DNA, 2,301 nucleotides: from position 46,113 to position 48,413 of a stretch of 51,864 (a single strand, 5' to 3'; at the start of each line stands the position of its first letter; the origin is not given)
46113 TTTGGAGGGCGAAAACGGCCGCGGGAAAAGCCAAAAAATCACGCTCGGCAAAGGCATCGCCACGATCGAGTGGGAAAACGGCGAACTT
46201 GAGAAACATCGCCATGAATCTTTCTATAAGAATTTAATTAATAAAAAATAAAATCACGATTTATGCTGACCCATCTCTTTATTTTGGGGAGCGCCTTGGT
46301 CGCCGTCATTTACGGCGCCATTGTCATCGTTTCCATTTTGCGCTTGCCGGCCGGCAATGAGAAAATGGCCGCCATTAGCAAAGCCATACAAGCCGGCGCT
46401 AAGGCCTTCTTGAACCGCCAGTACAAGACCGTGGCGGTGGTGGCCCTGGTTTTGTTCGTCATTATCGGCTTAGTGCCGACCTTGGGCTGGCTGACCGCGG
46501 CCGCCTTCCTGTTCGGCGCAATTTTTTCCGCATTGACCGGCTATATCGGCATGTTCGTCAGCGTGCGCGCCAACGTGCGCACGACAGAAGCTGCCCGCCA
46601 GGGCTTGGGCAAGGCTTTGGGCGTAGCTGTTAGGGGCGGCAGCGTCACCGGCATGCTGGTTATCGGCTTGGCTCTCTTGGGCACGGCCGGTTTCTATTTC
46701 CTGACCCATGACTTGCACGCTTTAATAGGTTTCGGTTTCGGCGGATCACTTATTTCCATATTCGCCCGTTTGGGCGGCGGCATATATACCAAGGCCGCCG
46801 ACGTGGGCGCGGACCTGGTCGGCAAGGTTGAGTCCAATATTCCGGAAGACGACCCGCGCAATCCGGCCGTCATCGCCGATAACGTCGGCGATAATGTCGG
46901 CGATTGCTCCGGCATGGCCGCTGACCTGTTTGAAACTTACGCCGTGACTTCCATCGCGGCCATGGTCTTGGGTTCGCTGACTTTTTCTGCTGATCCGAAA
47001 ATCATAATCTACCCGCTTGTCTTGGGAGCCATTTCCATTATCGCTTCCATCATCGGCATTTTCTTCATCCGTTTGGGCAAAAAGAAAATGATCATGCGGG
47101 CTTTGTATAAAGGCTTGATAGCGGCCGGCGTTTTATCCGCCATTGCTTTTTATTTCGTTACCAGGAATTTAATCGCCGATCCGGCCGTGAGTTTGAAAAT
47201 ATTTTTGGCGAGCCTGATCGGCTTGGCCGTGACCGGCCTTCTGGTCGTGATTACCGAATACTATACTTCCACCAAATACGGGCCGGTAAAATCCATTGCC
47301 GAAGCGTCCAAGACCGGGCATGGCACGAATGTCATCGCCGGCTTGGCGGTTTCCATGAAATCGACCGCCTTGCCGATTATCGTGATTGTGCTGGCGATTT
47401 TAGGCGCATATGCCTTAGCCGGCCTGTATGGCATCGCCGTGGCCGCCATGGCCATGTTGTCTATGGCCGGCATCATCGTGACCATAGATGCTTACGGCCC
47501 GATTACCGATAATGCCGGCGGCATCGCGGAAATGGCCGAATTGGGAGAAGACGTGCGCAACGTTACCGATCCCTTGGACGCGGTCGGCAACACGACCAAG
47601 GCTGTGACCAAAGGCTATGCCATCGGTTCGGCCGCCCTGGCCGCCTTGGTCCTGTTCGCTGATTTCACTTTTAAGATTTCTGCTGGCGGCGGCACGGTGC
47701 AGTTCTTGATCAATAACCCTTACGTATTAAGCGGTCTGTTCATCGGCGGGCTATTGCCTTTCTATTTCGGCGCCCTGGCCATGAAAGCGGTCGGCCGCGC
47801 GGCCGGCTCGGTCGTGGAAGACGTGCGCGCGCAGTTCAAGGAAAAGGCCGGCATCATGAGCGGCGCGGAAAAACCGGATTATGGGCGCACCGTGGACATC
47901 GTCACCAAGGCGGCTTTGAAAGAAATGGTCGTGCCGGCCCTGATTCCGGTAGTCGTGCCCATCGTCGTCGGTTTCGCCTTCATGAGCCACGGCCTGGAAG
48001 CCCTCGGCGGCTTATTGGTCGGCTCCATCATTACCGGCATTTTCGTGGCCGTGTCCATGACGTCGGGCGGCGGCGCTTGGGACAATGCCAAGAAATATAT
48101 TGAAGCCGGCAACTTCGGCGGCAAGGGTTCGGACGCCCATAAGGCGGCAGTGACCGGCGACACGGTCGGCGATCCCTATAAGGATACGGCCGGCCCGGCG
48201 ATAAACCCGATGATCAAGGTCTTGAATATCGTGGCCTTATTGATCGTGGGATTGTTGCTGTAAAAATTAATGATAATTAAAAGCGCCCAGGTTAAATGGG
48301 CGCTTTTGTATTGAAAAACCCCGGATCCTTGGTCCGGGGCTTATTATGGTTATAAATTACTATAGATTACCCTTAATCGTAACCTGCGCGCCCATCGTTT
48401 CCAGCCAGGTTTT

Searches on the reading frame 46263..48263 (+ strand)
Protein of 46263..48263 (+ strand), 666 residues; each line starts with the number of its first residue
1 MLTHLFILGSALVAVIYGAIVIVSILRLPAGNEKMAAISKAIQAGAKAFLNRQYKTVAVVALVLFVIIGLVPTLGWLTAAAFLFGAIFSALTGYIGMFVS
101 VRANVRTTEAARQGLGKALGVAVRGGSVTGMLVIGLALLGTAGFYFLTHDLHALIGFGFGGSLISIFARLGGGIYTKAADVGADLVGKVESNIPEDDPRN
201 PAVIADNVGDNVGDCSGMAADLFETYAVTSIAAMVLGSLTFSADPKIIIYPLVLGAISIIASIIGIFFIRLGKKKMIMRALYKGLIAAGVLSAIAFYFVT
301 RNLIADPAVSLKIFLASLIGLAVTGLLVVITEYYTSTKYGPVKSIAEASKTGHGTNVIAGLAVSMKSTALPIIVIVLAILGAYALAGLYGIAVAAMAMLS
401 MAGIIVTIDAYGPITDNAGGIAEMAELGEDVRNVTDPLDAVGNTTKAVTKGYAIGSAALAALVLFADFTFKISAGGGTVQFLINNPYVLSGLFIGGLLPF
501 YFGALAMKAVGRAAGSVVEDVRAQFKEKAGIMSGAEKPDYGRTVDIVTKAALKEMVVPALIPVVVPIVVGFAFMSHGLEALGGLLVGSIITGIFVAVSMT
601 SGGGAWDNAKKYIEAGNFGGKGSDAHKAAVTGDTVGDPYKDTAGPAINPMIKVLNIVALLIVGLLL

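Call 108: list_cluster_members(proteins=[window:46263-48263:+, window:33006-34259:+, window:18292-19788:+, window:541-2775:+, window:38050-39276:+, window:20061-21194:+, window:25326-27218:+, window:5617-6651:-])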
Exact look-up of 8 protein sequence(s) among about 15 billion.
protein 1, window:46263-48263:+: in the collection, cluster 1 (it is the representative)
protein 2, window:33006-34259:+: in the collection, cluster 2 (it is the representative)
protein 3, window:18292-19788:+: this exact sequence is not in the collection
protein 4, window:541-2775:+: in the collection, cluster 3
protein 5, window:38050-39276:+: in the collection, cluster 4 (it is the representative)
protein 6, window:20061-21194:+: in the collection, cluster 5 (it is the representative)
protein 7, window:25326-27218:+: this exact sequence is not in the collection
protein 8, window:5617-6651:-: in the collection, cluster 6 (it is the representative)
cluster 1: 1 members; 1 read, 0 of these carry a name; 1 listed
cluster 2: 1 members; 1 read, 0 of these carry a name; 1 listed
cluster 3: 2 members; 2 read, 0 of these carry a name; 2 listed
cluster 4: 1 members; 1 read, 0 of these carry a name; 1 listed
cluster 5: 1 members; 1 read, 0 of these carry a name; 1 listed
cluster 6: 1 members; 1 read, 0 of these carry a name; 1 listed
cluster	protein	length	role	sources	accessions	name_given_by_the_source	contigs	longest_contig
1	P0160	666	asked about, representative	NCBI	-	-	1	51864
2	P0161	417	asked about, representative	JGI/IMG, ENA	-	-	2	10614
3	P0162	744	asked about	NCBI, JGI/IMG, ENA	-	-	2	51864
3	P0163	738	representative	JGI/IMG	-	-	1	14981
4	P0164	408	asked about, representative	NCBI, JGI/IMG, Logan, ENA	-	-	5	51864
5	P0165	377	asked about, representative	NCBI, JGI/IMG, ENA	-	-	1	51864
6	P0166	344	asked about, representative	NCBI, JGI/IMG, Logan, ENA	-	-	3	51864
